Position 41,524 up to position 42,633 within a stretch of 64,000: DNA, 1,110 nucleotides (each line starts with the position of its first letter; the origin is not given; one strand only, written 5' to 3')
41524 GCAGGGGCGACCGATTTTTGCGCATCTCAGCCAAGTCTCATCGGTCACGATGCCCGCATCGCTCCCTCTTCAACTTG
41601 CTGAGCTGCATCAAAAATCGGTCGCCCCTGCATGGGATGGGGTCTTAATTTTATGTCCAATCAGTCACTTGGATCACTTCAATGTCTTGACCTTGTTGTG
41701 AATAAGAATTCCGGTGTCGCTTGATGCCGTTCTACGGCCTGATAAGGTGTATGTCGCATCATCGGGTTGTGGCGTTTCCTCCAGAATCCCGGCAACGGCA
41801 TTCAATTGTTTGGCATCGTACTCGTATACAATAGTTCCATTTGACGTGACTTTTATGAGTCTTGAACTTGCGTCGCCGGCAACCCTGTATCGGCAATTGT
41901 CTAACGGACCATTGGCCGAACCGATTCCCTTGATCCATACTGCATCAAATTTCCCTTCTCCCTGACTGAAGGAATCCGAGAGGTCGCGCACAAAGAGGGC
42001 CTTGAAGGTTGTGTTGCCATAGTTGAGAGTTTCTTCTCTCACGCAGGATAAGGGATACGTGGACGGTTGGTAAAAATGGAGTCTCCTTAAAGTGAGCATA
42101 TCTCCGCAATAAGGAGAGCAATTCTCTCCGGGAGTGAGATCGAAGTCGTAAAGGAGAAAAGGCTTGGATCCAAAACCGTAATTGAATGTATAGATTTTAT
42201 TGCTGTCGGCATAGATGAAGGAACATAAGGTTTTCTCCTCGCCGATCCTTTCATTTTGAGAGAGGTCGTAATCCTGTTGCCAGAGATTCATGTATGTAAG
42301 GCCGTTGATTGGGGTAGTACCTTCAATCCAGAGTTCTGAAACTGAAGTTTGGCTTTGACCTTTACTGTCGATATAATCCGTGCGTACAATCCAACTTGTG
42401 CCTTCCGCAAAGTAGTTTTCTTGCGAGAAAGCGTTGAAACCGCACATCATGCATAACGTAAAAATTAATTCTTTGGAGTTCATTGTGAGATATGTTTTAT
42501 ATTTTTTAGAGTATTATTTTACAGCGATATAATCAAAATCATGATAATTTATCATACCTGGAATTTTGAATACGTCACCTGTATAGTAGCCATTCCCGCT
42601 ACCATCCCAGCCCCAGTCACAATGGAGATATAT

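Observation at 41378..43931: Low-GC 2.4 kb islet with a C10 (streptopain-like) cysteine protease lipoprotein and a secreted partner, bracketed by ~65 bp direct repeats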

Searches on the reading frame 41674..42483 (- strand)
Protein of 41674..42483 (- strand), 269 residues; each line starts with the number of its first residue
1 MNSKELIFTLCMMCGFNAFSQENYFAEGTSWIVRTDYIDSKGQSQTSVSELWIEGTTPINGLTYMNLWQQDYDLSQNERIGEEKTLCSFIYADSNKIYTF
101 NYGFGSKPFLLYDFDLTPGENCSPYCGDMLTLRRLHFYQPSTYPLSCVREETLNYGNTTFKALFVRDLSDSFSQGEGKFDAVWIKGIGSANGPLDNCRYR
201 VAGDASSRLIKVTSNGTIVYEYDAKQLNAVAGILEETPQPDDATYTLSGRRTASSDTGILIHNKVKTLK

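Call 6: search_protein_families(library=pfam, proteins=[window:41674-42483:-], max_evalue=0.1)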
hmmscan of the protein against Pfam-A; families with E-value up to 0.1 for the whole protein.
window:41674-42483:- (269 aa): 0 families

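Call 12: find_homologous_proteins(query=window:41674-42483:-)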
Query window:41674-42483:- (269 aa): 1 proteins with E <= 0.001 among 370 candidates.
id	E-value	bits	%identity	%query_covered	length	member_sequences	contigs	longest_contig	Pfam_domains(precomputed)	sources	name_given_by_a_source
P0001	1.9e-180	616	99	100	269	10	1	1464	-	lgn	-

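Call 24: predict_structure(protein=window:41674-42483:-)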
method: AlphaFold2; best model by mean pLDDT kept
length: 269 residues; sequences in the alignment: 1
mean_pLDDT: 42.3   pTM: 0.37
mean pLDDT of the five models: 42.3, 38.4, 35.7, 35.4, 31.7
residues with pLDDT >= 90: 0; 70-90: 18; 50-70: 43; < 50: 208
segments of 3 or more residues with pLDDT < 50: 1-23, 59-62, 92-155, 157-269
pLDDT, mean of each block of 10 residues (from residue 1): 30 36 58 55 61 61 61 76 62 46 36 42 38 34 36 43 40 36 36 32 33 35 34 29 30 31 27
secondary structure, 60 per line:
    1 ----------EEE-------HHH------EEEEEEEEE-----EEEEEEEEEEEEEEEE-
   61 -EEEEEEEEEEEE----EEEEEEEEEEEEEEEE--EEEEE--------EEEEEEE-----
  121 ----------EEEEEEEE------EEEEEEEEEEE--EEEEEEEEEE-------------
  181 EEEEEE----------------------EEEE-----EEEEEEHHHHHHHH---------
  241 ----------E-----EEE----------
elements in order: E11-13 E30-38 E44-59 E62-73 E78-93 E96-100 E109-115 E131-138 E145-155 E158-167 E181-186 E209-212 E218-223 H224-231 E257-259

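Call 25: search_protein_families(library=ncbifam, proteins=[window:41674-42483:-], max_evalue=10)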
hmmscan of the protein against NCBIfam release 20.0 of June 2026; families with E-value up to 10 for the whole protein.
window:41674-42483:- (269 aa): 0 families

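Call 26: search_protein_representatives(protein=window:41674-42483:-)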
Query: 269 residues. Proteins with E-value up to 0.001 (for the whole library): 289; up to 1e-10: 43; up to 1e-30: 2. The best 150 are listed.
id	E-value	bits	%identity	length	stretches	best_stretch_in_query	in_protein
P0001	6.0e-181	615.9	99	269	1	1-269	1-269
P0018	3.2e-50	187.3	39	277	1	10-262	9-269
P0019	1.2e-19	87.1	30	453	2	10-222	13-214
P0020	7.6e-17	77.9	33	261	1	17-254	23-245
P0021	5.4e-16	75.1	29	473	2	17-253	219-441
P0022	1.9e-15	73.3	32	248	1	20-260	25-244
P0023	3.2e-15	72.6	30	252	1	3-263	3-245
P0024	8.5e-15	71.2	34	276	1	22-268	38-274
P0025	1.7e-14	70.2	28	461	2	27-221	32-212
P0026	2.4e-14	69.7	28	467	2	10-193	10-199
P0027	1.3e-13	67.3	33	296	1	23-268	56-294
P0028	2.9e-13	66.1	31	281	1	45-268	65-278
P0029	3.3e-13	65.9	32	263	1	8-254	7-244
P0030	3.3e-13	65.9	28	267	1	14-262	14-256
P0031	4.0e-13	65.7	30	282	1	73-222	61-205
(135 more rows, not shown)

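Call 28: search_protein_families(library=pfam, alignment_id=A2, max_evalue=0.01)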
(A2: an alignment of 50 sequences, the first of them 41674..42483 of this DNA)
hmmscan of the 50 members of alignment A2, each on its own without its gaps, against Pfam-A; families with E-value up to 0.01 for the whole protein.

A. member 1, window:41674-42483:- (269 aa): 0 families

B. families by the number of members that match (of 50 scanned): 1 family
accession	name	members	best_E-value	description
PF18962.6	Por_Secre_tail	1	0.0043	Secretion system C-terminal sorting domain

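Call 29: find_homologous_proteins(query=A2, max_evalue=0.00001)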
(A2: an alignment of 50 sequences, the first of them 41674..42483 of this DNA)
Query A2 (50 sequences) (269 aa, profile of the alignment): 22 proteins with E <= 0.00001 among 2652 candidates.
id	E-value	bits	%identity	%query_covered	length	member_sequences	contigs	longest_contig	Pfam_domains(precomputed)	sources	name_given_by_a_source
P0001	6.1e-66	240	99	100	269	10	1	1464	-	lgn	-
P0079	7.1e-63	230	24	89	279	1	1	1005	-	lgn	-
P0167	2.3e-62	229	27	77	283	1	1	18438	-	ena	-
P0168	3.2e-37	146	25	90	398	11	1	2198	-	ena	-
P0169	2.8e-26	110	25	62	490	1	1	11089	-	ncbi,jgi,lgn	ncbi:MAG TPA: T9SS type A sorting domain-containing protein [Prolixibacteraceae bacterium]|jgi:hypot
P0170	2.3e-24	104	25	94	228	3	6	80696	-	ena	-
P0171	1.4e-22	98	33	16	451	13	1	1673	-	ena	-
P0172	4.0e-16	77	26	36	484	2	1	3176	-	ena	-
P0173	7.8e-16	76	28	60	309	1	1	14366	PF18962.8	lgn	-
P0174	2.1e-13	68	23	25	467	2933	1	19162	-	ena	-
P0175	5.9e-13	67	23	61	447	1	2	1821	-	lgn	-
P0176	1.7e-12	65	25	40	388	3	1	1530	PF18962.8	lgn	-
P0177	3.2e-9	54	75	3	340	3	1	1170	-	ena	-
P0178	3.2e-9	54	23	25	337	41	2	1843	-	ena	-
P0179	1.3e-8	52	27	40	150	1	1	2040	-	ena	-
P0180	2.1e-8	52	45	8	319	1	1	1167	PF18962.8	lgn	-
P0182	1.8e-7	49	24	60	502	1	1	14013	PF18962.8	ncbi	-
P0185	2.9e-6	45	29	42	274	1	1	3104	PF18962.8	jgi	jgi:hypothetical protein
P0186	4.6e-6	44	67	4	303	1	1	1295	PF18962.8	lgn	-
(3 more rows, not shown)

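Call 31: search_solved_structures(query=A2, max_evalue=1)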
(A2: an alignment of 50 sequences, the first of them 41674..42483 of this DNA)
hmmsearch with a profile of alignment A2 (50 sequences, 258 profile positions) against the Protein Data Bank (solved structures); distinct sequences matched with E-value up to 1: 2.
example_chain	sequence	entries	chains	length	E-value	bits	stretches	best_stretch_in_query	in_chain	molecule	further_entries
4kca_A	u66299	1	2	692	6.7e-05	25.4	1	204-256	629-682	Endo-1,5-alpha-L-arabinanase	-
7jvi_A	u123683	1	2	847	0.019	17.4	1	214-256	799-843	Beta-helix domain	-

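Call 39: find_encoding_contigs(protein=P0167, flank=5000, max_places=2)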
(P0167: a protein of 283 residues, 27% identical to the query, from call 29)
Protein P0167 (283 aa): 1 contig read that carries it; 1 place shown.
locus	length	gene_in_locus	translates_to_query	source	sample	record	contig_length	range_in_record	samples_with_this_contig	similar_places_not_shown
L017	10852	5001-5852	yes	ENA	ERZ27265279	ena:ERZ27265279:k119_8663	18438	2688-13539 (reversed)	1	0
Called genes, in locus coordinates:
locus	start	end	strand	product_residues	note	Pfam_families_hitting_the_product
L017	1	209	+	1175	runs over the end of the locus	PF01855:POR_N, PF17147:PFOR_II, PF01558:POR, PF10371:EKR, PF12837:Fer4_6 (weak), PF13183:Fer4_8 (weak), PF13187:Fer4_9 (weak), PF00037:Fer4 (weak), +5 more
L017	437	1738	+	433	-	PF02515:CoA_transf_3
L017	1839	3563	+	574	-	PF02776:TPP_enzyme_N, PF00205:TPP_enzyme_M, PF02775:TPP_enzyme_C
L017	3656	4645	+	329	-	PF03547:Mem_trans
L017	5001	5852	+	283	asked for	-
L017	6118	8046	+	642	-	-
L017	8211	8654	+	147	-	PF01957:NfeD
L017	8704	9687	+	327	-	PF01145:Band_7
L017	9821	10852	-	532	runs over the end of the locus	PF00370:FGGY_N, PF02782:FGGY_C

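Call 40: find_encoding_contigs(protein=P0170, flank=5000, max_places=2)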
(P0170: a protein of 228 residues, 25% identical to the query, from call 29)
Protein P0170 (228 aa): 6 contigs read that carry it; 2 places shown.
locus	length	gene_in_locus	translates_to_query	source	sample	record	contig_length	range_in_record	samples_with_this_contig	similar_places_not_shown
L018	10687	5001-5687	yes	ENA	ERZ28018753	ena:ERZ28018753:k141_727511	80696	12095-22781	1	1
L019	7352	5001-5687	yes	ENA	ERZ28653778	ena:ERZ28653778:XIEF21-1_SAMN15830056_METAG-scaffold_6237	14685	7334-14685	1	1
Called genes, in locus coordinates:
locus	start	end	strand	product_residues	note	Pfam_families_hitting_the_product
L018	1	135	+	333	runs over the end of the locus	PF02775:TPP_enzyme_C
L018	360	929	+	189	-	-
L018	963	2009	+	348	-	-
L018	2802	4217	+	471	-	PF01640:Peptidase_C10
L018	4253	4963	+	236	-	-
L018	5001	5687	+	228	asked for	-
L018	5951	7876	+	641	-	PF13205:Big_5, PF13620:CarboxypepD_reg (weak), PF09912:DUF2141 (faint)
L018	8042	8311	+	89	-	PF00312:Ribosomal_S15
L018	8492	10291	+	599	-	PF00009:GTP_EFTU, PF22042:EF-G_D2, PF03144:GTP_EFTU_D2, PF00679:EFG_C, PF21018:BipA_C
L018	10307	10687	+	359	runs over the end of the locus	PF14289:DUF4369, PF00578:AhpC-TSA (weak), PF13905:Thioredoxin_8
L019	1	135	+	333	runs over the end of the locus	PF02775:TPP_enzyme_C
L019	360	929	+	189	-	-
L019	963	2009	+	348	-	-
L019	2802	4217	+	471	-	PF01640:Peptidase_C10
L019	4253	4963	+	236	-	-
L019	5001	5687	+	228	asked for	-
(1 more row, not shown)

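Call 41: find_encoding_contigs(protein=P0169, flank=5000, max_places=2)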
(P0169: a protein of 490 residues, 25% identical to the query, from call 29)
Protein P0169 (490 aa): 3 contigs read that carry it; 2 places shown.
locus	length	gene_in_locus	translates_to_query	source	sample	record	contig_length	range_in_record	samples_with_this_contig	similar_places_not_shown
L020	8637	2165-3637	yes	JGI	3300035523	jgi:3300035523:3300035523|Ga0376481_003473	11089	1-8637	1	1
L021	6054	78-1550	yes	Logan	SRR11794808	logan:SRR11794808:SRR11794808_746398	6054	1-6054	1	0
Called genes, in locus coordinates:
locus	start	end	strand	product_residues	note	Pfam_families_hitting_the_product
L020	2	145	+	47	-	?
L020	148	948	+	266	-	PF04536:TPM_phosphatase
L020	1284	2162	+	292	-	-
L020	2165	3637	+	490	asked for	-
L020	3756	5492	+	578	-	PF09603:Fib_succ_major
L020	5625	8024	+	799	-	-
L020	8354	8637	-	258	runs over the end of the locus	PF00535:Glycos_transf_2, PF10111:Glyco_tranf_2_2, PF13641:Glyco_tranf_2_3, PF02709:Glyco_transf_7C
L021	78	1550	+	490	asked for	-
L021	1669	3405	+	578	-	PF09603:Fib_succ_major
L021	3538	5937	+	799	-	-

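Call 42: predict_structure(alignment_id=A2)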
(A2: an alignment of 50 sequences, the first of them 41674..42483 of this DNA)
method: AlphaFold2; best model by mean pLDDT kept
length: 269 residues; sequences in the alignment: 50
mean_pLDDT: 86.1   pTM: 0.79
mean pLDDT of the five models: 86.1, 85.7, 84.4, 83.6, 83.5
residues with pLDDT >= 90: 157; 70-90: 67; 50-70: 45; < 50: 0
segments of 3 or more residues with pLDDT < 50: none
pLDDT, mean of each block of 10 residues (from residue 1): 64 60 96 93 93 97 97 95 94 96 83 97 82 70 94 90 91 61 96 86 83 96 72 76 88 89 86
secondary structure, 60 per line:
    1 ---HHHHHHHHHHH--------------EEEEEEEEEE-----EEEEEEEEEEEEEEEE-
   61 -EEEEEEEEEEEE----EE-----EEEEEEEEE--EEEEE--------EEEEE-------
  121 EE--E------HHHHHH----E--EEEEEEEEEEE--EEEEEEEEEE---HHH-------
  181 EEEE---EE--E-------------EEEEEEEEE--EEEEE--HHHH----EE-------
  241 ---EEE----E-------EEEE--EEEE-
elements in order: H4-14 E29-38 E44-59 E62-73 E85-93 E96-100 E109-113 H132-137 E145-155 E158-167 E181-184 E206-214 E217-221 H224-227 E244-246 E259-262 E265-268

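Call 66: find_related_loci(query=A4, collection=metagenome_contigs, flank=6000)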
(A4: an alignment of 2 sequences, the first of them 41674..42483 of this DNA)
Query A4 (269 aa) in metagenome_contigs; peptide patterns used: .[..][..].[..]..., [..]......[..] (x = any residue, [..] = any of these).
296 stretches matched a pattern; 2 encode a relative of the query (tblastn E <= 1e-3); 2 distinct loci.
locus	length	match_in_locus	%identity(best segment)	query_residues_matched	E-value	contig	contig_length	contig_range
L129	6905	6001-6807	100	1-269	0e+0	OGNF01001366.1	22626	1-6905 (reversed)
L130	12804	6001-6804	38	1-261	1e-54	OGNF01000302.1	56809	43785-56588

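Call 71: find_encoding_contigs(protein=P0174, flank=5000, max_places=4)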
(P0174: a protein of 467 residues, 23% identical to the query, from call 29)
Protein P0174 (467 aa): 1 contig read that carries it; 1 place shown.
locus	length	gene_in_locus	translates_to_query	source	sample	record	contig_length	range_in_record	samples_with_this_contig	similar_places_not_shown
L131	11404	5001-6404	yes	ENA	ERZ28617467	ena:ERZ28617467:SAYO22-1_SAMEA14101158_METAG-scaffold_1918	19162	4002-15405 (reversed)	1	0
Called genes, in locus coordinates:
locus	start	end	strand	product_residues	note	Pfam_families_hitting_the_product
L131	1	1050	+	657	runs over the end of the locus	PF00112:Peptidase_C1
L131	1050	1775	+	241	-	-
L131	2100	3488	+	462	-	-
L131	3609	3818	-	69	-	-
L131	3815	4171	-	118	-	PF13151:DUF3990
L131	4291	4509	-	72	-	PF12668:DUF3791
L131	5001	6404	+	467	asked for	-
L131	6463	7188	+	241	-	-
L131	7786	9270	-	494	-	PF04326:SLFN_AlbA_2, PF13749:HATPase_c_4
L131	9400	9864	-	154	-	PF03449:GreA_GreB_N, PF01272:GreA_GreB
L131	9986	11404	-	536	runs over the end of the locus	PF01293:PEPCK_ATP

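Call 79: search_protein_families(library=pfam, proteins=[L017:6118-8046:+, L018:4253-4963:+, L018:2802-4217:+, L017:3656-4645:+], max_evalue=0.01)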
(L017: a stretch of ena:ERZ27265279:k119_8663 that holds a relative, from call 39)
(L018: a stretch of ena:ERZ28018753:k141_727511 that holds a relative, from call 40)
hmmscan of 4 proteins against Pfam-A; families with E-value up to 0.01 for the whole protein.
L017:6118-8046:+ (642 aa): 0 families

L018:4253-4963:+ (236 aa): 0 families

L018:2802-4217:+ (471 aa): 3 families
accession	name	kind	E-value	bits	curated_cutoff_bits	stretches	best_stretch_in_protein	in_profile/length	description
PF01640.23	Peptidase_C10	-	1.7e-25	90.9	26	1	202-442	1-194/194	Peptidase C10 family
PF13734.11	Inhibitor_I69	-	3.2e-05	24.8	25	1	89-141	43-97/98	Spi protease inhibitor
PF13529.12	Peptidase_C39_2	-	0.0021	19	24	1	278-375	24-132/143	Peptidase_C39 like family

L017:3656-4645:+ (329 aa): 1 family
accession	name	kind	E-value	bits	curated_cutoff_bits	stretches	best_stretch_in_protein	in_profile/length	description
PF03547.23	Mem_trans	-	3e-54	184.4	25.7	1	5-319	2-343/343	Membrane transport protein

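Call 93: search_protein_families(library=padloc, proteins=[window:41674-42483:-], max_evalue=0.01)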
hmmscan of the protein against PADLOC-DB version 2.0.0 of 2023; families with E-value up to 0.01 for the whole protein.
window:41674-42483:- (269 aa): 0 families

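Call 94: search_protein_families(library=phrogs, proteins=[window:41674-42483:-], max_evalue=0.01)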
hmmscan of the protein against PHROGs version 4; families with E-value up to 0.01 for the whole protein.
window:41674-42483:- (269 aa): 0 families

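Call 95: fold_search(model_id=the predicted structure, library=pdb)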
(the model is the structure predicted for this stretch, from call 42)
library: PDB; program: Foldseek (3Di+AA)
matches with E <= 10: 835; with E <= 0.001: 2
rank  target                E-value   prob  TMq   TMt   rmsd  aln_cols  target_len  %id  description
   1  4fvs_A                2.7e-04  1.00  0.30  0.35   9.4       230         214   12  Crystal structure of a putative lipoprotein (BDI_3050) from Parabacteroides distasonis ATCC 8503 at 2.70 A resolution (released 2012-07-25)
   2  4fvs_E                5.1e-04  0.98  0.22  0.27  11.4       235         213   11  Crystal structure of a putative lipoprotein (BDI_3050) from Parabacteroides distasonis ATCC 8503 at 2.70 A resolution (released 2012-07-25)
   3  3bk5                  2.9e-02  0.38  0.18  0.20  13.7       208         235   12  Crystal structure of putative outer membrane lipoprotein-sorting protein domain from Vibrio parahaemolyticus (released 2008-02-05)
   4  9da7                  4.6e-02  0.60  0.14  0.21  12.2        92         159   18  Human norovirus GII.4 Houston protease in complex with rupintrivir (released 2025-02-19)
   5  6ntr_A                4.6e-02  0.57  0.26  0.28  13.5       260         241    8  Crystal Structure of Beta-barrel-like Protein of Domain of Unknown Function DUF1849 from Brucella abortus (released 2019-02-13)
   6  6jld_C                4.6e-02  0.47  0.22  0.28  13.0       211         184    6  Crystal structure of a human ependymin related protein (released 2019-07-10)
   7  6jld_B                4.6e-02  0.41  0.21  0.27  13.2       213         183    6  Crystal structure of a human ependymin related protein (released 2019-07-10)
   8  6jla_A                5.1e-02  0.51  0.22  0.29  14.1       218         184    7  Crystal structure of a mouse ependymin related protein (released 2020-03-04)
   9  6jla_D                5.4e-02  0.57  0.23  0.30  13.4       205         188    6  Crystal structure of a mouse ependymin related protein (released 2020-03-04)
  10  6jla_B                5.9e-02  0.57  0.23  0.31  14.3       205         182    7  Crystal structure of a mouse ependymin related protein (released 2020-03-04)
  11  4z48_A                5.9e-02  0.35  0.21  0.23  14.4       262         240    8  Crystal structure of a DUF1329 family protein (DESPIG_00262) from Desulfovibrio piger ATCC 29098 at 1.75 A resolution (released 2015-04-22)
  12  7a0q_A                6.3e-02  0.10  0.12  0.11  19.4       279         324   13  Crystal structure of kievitone hydratase from Nectria haematococca (C2 SG) (released 2021-08-18)
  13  1s9c_L                6.6e-02  0.11  0.12  0.12  18.2       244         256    8  Crystal structure analysis of the 2-enoyl-CoA hydratase 2 domain of human peroxisomal multifunctional enzyme type 2 (released 2005-02-15)
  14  6jld_A                6.9e-02  0.30  0.20  0.26  14.2       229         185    6  Crystal structure of a human ependymin related protein (released 2019-07-10)
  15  6jld_D                8.5e-02  0.33  0.21  0.27  12.9       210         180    6  Crystal structure of a human ependymin related protein (released 2019-07-10)
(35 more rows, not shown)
